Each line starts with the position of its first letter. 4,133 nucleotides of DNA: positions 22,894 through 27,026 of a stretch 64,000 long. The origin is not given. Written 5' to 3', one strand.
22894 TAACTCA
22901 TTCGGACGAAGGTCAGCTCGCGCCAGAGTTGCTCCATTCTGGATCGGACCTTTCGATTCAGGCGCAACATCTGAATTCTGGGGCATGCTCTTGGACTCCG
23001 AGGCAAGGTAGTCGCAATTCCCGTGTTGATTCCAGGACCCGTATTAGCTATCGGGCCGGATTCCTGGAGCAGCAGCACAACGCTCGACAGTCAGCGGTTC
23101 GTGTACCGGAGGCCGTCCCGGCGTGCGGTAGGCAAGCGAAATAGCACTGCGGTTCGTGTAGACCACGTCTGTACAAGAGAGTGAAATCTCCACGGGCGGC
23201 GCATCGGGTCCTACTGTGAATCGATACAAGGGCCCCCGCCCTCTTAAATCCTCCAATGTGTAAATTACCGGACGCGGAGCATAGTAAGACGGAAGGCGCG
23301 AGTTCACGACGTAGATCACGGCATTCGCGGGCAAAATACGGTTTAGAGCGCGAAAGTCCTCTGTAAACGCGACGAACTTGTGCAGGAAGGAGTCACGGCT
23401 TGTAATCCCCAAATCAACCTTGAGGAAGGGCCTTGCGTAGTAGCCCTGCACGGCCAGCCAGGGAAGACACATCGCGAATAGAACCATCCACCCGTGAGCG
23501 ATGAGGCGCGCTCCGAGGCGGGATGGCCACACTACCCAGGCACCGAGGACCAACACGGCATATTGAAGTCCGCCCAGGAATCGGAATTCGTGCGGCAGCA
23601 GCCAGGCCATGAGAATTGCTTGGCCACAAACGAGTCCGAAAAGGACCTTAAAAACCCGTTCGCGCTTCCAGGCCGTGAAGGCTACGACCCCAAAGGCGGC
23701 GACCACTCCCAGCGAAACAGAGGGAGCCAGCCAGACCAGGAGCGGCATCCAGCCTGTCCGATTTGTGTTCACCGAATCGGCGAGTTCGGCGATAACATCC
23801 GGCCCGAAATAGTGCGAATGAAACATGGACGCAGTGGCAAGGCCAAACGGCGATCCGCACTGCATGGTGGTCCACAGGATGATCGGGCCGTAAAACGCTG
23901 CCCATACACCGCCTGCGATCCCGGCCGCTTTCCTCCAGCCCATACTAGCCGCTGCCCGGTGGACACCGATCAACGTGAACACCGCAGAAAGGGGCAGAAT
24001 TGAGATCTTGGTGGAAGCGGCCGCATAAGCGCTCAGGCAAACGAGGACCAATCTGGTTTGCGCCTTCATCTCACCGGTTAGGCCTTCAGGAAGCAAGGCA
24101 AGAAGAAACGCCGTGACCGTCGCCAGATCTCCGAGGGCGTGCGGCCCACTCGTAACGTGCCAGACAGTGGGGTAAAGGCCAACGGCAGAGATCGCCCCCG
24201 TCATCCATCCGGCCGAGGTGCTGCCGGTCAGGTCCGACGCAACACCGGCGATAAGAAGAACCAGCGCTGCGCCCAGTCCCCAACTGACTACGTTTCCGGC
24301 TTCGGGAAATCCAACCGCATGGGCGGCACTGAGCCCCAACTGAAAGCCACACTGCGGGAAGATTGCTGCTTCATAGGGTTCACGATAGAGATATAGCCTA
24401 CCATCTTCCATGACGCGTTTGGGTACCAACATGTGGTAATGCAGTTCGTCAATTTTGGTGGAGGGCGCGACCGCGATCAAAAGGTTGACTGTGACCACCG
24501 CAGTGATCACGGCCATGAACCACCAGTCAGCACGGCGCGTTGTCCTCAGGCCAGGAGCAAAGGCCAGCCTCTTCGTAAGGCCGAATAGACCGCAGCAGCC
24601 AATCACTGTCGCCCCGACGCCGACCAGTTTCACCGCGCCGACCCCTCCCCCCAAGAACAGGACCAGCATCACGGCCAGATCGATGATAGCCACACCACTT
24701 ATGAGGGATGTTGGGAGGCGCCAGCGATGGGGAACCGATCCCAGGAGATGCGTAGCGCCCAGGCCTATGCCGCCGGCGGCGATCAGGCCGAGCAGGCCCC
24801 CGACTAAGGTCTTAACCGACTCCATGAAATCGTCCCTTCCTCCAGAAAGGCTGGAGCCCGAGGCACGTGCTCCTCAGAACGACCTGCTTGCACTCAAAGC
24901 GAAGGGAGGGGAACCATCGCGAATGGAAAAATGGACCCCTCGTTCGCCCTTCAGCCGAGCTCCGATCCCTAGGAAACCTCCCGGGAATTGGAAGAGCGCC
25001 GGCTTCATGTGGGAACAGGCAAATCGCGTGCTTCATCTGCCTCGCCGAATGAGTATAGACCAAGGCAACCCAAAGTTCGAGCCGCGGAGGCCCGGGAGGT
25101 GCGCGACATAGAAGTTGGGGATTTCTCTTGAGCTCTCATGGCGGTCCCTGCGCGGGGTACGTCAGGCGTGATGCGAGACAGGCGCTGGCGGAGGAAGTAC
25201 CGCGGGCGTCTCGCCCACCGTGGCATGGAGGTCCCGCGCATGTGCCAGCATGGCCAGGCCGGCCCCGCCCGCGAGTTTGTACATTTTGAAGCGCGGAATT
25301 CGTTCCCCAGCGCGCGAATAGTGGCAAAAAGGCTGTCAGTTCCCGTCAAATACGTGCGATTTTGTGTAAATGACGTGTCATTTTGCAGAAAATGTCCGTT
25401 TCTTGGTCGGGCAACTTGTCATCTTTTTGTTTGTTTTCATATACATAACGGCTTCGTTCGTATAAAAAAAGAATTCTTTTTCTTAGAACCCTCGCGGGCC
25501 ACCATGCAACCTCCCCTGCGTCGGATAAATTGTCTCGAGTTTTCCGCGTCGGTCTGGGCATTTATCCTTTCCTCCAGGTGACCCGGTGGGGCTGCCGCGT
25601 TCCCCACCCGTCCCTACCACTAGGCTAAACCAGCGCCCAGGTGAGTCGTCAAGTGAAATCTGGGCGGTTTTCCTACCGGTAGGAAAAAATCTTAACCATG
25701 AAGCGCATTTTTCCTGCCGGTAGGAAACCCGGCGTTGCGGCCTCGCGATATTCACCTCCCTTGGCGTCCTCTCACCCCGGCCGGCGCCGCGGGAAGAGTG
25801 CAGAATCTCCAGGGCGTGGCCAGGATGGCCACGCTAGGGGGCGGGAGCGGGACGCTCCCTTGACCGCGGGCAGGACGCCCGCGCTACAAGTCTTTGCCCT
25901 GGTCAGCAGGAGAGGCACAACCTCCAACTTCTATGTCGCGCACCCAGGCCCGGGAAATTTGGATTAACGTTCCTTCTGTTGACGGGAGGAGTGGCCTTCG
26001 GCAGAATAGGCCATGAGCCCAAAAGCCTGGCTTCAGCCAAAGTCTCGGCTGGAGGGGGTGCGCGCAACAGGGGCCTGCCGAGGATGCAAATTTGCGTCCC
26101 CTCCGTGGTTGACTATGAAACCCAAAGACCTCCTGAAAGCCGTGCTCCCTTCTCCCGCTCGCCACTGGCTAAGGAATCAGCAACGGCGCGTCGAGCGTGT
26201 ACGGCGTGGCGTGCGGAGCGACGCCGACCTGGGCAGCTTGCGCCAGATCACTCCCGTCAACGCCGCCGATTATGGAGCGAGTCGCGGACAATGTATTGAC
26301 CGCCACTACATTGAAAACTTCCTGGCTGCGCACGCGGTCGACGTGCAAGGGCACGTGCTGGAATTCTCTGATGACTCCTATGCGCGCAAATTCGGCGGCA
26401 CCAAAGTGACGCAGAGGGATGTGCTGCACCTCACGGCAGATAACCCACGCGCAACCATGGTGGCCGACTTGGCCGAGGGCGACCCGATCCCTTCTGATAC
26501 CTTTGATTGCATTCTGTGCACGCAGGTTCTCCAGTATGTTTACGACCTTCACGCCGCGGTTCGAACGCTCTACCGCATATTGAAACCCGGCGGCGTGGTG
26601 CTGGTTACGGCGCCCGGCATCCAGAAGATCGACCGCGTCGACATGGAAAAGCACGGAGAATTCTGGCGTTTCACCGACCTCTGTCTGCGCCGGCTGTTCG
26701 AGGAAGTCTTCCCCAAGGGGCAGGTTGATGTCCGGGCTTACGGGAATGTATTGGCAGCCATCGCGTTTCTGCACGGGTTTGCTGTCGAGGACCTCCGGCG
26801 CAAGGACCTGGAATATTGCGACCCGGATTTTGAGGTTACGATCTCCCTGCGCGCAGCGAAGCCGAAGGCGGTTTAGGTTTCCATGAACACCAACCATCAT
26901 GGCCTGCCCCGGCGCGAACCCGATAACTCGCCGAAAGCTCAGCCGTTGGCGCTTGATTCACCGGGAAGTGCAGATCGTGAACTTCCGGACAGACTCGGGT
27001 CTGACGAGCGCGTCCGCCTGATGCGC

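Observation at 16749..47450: About eleven GT-C-like membrane glycosyltransferase candidates packed into one 31-kb envelope-glycan island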

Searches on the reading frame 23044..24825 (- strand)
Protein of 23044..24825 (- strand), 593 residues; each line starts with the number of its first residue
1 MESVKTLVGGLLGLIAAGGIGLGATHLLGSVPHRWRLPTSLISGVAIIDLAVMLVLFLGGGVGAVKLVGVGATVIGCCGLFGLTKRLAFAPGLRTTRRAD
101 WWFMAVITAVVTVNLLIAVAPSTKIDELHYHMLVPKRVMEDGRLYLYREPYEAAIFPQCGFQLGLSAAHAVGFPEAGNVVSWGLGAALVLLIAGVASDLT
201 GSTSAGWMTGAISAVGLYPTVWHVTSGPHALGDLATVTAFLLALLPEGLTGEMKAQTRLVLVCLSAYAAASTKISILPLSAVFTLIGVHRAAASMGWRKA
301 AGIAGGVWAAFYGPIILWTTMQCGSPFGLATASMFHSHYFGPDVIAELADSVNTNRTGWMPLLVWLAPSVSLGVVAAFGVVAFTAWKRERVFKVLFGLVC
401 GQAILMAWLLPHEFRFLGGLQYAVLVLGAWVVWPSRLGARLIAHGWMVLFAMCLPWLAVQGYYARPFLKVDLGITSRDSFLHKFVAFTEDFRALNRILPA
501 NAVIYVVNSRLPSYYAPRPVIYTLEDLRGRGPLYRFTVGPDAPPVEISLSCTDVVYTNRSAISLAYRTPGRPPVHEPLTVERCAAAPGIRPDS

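Call 3: search_protein_families(library=pfam, proteins=[window:23044-24825:-], max_evalue=0.01)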
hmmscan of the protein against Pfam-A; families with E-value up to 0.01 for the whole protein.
window:23044-24825:- (593 aa): 0 families

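Call 8: search_protein_families(library=ncbifam, proteins=[window:23044-24825:-], max_evalue=1)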
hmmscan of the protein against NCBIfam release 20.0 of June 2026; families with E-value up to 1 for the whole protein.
window:23044-24825:- (593 aa): 0 families

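Call 9: search_protein_families(library=pfam, proteins=[window:23044-24825:-], max_evalue=10)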
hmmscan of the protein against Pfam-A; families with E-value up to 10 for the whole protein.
window:23044-24825:- (593 aa): 0 families

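Call 26: find_homologous_proteins(query=window:23044-24825:-, max_evalue=0.001)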
Query window:23044-24825:- (593 aa): 168 proteins with E <= 0.001 among 8000 candidates; the best 120 are listed.
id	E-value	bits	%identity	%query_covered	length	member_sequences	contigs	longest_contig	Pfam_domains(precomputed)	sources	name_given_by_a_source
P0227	0.0e+0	1328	100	100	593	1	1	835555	-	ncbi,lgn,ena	-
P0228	0.0e+0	1172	88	100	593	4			-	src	-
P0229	0.0e+0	1150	87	100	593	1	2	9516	-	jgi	-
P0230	0.0e+0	1036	83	93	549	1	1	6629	-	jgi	jgi:hypothetical protein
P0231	0.0e+0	1023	84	92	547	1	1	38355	-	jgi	jgi:hypothetical protein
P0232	0.0e+0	1010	77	97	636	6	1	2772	-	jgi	jgi:hypothetical protein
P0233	6.2e-298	1007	75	100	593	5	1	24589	-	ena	-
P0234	1.7e-297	1006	75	99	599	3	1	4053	-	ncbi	-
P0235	1.8e-291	986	73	100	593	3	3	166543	-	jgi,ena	jgi:hypothetical protein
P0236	9.1e-289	977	73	98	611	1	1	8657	-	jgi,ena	jgi:hypothetical protein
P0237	3.3e-288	975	73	97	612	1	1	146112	-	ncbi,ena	-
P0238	9.9e-288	974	74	97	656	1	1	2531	-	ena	-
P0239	5.8e-287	971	73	100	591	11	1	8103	-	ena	-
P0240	9.0e-287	971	74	100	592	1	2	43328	-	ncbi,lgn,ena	ncbi:MAG: hypothetical protein ACLQVL_14265 [Terriglobia bacterium]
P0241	1.5e-282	957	71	100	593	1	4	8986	-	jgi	jgi:hypothetical protein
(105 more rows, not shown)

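Call 30: search_solved_structures(query=A3, max_evalue=10)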
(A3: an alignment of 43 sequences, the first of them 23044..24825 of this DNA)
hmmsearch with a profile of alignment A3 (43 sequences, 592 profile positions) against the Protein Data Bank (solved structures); distinct sequences matched with E-value up to 10: 0.

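Call 43: predict_structure(alignment_id=A3)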
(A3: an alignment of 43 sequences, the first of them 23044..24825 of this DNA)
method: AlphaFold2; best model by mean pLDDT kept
length: 593 residues; sequences in the alignment: 43
mean_pLDDT: 87.9   pTM: 0.91
mean pLDDT of the five models: 87.9, 86.0, 83.6, 81.0, 78.0
residues with pLDDT >= 90: 354; 70-90: 191; 50-70: 40; < 50: 8
segments of 3 or more residues with pLDDT < 50: 590-593
pLDDT, mean of each block of 10 residues (from residue 1): 86 96 91 89 96 94 95 94 68 69 96 94 61 82 87 81 91 91 96 93 94 93 88 97 81 88 96 91 96 96 98 95 93 92 87 73 74 91 91 94 85 78 96 94 93 94 91 90 89 93 84 75 81 88 74 93 84 91 73 40
secondary structure, 60 per line:
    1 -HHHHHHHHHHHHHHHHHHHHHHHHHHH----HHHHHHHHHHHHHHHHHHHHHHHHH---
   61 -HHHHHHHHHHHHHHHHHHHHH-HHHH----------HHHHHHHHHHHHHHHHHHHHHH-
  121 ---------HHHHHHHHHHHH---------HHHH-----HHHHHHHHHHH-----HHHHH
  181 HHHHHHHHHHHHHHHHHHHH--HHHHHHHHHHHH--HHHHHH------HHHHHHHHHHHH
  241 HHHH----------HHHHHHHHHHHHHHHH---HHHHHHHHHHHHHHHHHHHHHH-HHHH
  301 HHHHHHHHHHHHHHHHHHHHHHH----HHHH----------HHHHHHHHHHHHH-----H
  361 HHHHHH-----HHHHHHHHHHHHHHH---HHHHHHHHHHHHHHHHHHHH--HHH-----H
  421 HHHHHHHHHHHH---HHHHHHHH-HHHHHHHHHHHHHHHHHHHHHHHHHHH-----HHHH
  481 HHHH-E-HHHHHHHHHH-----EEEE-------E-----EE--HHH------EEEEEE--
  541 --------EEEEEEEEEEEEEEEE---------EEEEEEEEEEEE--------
elements in order: H2-28 H33-57 H62-82 H84-87 H98-119 H130-141 H151-154 H160-170 H176-200 H203-214 H217-222 H229-244 H255-270 H274-295 H297-323 H328-331 H342-354 H360-366 H372-386 H390-409 H420-432 H436-443 H445-471 H477-484 H488-497 E503-506 E533-538 E549-564 E574-585
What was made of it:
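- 23044..24825 (-): g06, GT-C enzyme of a family with no Pfam or NCBIfam model (593 aa), invariant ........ at 124-131. AlphaFold model has pLDDT 88 and pTM 0.91 (call 43).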

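Call 46: fold_search(model_id=the predicted structure, library=pdb)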
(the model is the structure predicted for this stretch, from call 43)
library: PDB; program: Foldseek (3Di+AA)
matches with E <= 10: 551; with E <= 0.001: 2
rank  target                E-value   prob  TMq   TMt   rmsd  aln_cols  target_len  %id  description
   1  9s6t_A                4.4e-05  1.00  0.37  0.44  10.9       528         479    9  Ternary cryo-EM structure of chicken ALG12 with Dol25-PP-GlcNAc2Man7, Dol25-P-Man, and Fab (released 2026-03-18)
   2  9s6s_A                3.6e-04  1.00  0.45  0.48   9.1       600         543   12  Ternary cryo-EM structure of human ALG9 with Dol25-PP-GlcNAc2Man6, Dol25-P-Man and Fab (released 2026-03-18)
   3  3wak                  1.1e-03  1.00  0.35  0.26  13.4       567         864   11  Crystal structure of the Archaeoglobus fulgidus oligosaccharyltransferase (O29867_ARCFU) in the apo form (released 2013-10-30)
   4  9s6u_A                1.7e-03  1.00  0.47  0.50   8.4       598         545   11  Ternary cryo-EM structure of human ALG9 with Dol25-PP-GlcNAc2Man8, Dol25-P-Man and Fab (released 2026-03-18)
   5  7e9s_A                2.6e-03  1.00  0.34  0.25  13.8       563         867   10  Archaeal oligosaccharyltransferase AglB from Archaeoglobus fulgidus in complex with an inhibitory peptide and a dolich (released 2021-09-08)
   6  7zli_A                2.8e-03  1.00  0.37  0.34  17.3       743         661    9  Cryo-EM structure of C-mannosyltransferase CeDPY19, in complex with Dol25-P-Man and bound to CMT2-Fab and anti-Fab nan (released 2023-01-11)
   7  8agc_A                3.0e-03  1.00  0.32  0.29  17.6       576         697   12  Structure of yeast oligosaccharylransferase complex with lipid-linked oligosaccharide and non-acceptor peptide bound (released 2022-12-07)
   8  6gxc_A                5.9e-03  1.00  0.40  0.35   8.7       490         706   13  Bacterial oligosaccharyltransferase PglB in complex with an inhibitory peptide and a reactive lipid-linked oligosaccha (released 2018-11-14)
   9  8agb_A                6.4e-03  1.00  0.39  0.36  13.7       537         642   11  Structure of yeast oligosaccharylransferase complex with lipid-linked oligosaccharide bound (released 2022-12-07)
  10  9n9j_I                7.6e-03  1.00  0.36  0.31  11.5       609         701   11  Structure of a GRP94 folding intermediate engaged with a CCDC134- and FKBP11-bound secretory translocon (released 2025-11-19)
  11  3waj                  1.3e-02  1.00  0.37  0.29  13.9       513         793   12  Crystal structure of the Archaeoglobus fulgidus oligosaccharyltransferase (O29867_ARCFU) complex with Zn and sulfate (released 2013-10-30)
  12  7zlg_A                1.8e-02  0.96  0.35  0.33  15.4       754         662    9  Cryo-EM structure of C-mannosyltransferase CeDPY19, in complex with acceptor peptide and bound to CMT2-Fab and anti-Fa (released 2023-01-11)
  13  8pn9_A                2.0e-02  1.00  0.38  0.35  12.8       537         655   10  Structure of human oligosaccharyltransferase OST-A complex bound to NGI-1 (released 2024-05-08)
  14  7zlh_A                3.2e-02  0.98  0.34  0.31  11.6       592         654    9  Cryo-EM structure of C-mannosyltransferase CeDPY19, in apo state, bound to CMT2-Fab and anti-Fab nanobody (released 2023-01-11)
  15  4ja3_A                7.1e-02  0.14  0.11  0.14  25.0       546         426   11  Partially occluded inward open conformation of the xylose transporter XylE from E. coli (released 2013-05-01)
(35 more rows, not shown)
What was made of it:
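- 23044..24825 (-): The top 14 Foldseek PDB hits are all GT-C: ALG12 at 4.4e-5, then ALG9, AglB, DPY19, STT3 and PglB (call 46).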

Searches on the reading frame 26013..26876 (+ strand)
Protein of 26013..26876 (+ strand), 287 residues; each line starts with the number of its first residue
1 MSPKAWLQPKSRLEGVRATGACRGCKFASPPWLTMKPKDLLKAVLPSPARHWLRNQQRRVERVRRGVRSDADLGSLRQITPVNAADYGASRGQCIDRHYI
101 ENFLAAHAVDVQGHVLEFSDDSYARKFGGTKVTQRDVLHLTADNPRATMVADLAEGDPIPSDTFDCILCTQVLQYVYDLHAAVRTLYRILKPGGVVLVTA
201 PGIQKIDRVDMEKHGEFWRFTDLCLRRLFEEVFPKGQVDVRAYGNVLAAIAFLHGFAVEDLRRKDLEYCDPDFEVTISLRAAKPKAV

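Call 4: search_protein_families(library=pfam, proteins=[window:26013-26876:+], max_evalue=0.01)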
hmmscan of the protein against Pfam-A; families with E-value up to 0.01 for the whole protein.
window:26013-26876:+ (287 aa): 6 families
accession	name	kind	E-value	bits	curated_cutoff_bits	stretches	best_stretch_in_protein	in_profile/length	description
PF08241.18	Methyltransf_11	-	1.7e-10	41.8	21.2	1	148-197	46-94/95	Methyltransferase domain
PF13489.12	Methyltransf_23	-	1.1e-09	38.7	27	1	145-220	77-134/164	Methyltransferase domain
PF08242.18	Methyltransf_12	-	2e-08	35.3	30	1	106-196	23-98/98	Methyltransferase domain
PF13649.12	Methyltransf_25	-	1.5e-06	29.2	27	1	142-194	43-97/97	Methyltransferase domain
PF13847.12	Methyltransf_31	-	1.3e-05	25.4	27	1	129-202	55-113/145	Methyltransferase domain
PF01209.24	Ubie_methyltran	-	6.9e-05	22.7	20.1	1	151-199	104-152/233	ubiE/COQ5 methyltransferase family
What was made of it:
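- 26115..26876 (+): g07, SAM-dependent methyltransferase (253 aa by the gene call). Pfam Methyltransf_11/23/12 (call 4).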

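Call 50: search_protein_families(library=ncbifam, proteins=[window:26013-26876:+], max_evalue=0.0001)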
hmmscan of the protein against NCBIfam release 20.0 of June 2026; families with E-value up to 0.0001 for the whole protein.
window:26013-26876:+ (287 aa): 5 families
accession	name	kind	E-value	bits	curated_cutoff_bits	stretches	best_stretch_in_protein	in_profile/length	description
NF001240.0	PRK00216.1-1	equivalog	1.7e-06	27.3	378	1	149-199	119-169/251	bifunctional demethylmenaquinone methyltransferase/2-methoxy-6-polyprenyl-1,4-benzoquinol methylase UbiE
TIGR02072.1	BioC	equivalog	3.3e-06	27.1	184.95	1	143-202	78-136/244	malonyl-ACP O-methyltransferase BioC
NF045667.1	MTase_DVU1556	equivalog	1.8e-05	24.3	155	1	143-199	64-120/213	DVU_1556 family methyltransferase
NF047649.1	MTase_UXPK_star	exception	7.4e-05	21.9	460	1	143-199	126-182/283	methyltransferase/UXPK-star double selenoprotein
NF007610.0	PRK10258.1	equivalog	9.8e-05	21.8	342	0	155-199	95-139/251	malonyl-ACP O-methyltransferase BioC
